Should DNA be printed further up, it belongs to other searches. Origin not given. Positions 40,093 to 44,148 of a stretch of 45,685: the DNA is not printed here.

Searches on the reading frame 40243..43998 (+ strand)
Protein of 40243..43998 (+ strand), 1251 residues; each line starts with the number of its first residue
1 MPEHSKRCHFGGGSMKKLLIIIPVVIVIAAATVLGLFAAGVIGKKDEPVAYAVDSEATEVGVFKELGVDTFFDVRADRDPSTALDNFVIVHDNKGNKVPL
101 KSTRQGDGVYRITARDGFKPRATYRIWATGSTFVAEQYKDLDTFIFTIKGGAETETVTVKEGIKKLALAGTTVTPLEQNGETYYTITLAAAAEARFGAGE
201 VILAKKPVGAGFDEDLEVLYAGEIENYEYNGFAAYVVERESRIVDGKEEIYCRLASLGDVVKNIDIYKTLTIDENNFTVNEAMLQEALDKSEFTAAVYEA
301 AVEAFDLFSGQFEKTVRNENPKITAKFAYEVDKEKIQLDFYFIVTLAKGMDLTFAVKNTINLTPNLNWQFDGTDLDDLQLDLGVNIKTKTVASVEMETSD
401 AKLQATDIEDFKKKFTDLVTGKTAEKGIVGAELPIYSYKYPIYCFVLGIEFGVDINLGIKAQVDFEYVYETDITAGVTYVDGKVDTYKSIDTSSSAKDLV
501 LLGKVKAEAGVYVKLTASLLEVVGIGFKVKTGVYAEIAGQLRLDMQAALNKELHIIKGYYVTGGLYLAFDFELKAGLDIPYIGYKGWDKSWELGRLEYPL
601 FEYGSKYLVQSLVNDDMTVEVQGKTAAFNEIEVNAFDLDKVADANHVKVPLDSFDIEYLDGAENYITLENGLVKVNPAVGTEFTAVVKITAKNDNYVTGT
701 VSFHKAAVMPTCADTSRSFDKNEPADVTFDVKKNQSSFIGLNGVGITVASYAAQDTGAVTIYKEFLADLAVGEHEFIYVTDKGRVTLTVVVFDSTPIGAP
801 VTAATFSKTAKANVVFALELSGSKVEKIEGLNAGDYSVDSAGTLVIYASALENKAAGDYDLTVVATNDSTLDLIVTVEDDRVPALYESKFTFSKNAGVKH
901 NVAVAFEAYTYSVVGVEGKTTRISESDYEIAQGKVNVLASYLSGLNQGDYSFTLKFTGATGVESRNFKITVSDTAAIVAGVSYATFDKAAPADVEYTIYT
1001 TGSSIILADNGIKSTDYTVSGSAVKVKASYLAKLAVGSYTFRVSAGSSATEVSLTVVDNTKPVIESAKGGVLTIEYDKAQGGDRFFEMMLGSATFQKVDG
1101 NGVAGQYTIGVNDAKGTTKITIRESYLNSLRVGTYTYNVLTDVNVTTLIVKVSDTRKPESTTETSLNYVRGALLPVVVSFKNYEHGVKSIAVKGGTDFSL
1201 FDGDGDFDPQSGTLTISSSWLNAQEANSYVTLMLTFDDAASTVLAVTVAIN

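Call 56: search_protein_families(library=pfam, proteins=[window:40243-43998:+], max_evalue=0.001)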
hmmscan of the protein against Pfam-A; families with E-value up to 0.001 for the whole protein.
window:40243-43998:+ (1251 aa): 1 family
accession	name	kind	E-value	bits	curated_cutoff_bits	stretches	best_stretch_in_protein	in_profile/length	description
PF03442.20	CBM_X2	-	1.4e-27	96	28.9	3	983-1049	5-79/83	Carbohydrate binding domain X2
